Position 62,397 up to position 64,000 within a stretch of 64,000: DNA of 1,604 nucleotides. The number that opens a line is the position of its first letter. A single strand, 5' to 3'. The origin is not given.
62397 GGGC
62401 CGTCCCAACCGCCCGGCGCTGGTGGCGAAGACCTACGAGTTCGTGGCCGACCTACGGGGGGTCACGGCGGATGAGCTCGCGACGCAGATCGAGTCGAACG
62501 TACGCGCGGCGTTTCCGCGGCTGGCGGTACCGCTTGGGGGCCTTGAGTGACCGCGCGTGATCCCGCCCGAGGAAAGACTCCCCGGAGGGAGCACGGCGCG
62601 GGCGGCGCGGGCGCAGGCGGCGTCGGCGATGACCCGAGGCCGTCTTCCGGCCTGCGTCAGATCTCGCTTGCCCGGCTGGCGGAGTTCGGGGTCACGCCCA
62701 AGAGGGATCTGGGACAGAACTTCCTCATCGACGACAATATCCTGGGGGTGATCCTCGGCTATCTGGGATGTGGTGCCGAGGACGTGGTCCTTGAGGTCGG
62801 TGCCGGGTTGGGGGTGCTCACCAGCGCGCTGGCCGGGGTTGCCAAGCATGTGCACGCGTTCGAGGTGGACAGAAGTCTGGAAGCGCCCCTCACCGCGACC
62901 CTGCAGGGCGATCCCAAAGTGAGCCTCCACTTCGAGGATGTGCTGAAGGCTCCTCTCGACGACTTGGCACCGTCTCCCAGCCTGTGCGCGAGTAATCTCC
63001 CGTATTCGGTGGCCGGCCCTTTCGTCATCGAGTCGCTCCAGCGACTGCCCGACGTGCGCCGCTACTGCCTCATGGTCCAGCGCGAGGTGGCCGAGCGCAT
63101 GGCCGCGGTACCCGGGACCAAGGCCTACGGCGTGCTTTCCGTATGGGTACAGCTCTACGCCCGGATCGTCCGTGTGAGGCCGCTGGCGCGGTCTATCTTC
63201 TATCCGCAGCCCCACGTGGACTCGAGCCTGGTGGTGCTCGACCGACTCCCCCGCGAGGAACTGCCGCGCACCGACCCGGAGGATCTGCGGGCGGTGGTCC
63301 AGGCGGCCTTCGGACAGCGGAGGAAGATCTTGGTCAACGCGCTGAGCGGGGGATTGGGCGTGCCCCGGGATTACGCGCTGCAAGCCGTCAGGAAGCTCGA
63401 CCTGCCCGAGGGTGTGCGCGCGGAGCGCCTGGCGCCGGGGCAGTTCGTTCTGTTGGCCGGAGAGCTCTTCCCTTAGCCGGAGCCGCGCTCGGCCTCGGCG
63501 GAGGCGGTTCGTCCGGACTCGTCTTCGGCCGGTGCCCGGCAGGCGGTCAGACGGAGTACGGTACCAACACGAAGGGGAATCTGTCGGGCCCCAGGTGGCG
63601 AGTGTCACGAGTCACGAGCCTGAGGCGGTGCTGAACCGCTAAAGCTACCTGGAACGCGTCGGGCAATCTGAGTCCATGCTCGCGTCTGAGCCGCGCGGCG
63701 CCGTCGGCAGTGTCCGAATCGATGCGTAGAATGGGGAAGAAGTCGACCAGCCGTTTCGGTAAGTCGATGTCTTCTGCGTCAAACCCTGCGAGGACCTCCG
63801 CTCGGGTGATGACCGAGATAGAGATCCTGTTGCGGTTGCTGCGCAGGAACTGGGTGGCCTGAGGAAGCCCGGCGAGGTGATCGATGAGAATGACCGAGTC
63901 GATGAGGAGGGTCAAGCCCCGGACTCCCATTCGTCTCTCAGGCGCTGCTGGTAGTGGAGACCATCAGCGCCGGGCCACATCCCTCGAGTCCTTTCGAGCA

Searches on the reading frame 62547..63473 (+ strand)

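Call 58: search_protein_families(library=pfam, proteins=[window:62547-63473:+], max_evalue=0.0001)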
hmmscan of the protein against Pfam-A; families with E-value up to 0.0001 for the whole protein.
window:62547-63473:+ (309 aa): 1 family
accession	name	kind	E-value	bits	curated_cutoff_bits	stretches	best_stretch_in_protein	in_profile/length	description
PF00398.26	RrnaAD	-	4e-43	147.8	24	1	52-301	5-255/263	Ribosomal RNA adenine dimethylase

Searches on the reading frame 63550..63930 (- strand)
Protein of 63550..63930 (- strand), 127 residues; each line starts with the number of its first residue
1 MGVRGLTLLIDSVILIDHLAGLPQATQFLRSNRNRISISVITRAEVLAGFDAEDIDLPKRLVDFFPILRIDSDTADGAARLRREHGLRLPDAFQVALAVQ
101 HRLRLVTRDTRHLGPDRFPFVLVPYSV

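Call 58: search_protein_families(library=pfam, proteins=[window:63550-63930:-], max_evalue=0.0001)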
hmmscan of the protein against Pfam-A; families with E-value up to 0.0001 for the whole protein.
window:63550-63930:- (127 aa): 1 family
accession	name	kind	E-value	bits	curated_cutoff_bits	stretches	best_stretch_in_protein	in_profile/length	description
PF01850.27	PIN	-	1.1e-14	55.5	23.6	1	9-112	2-114/120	PIN domain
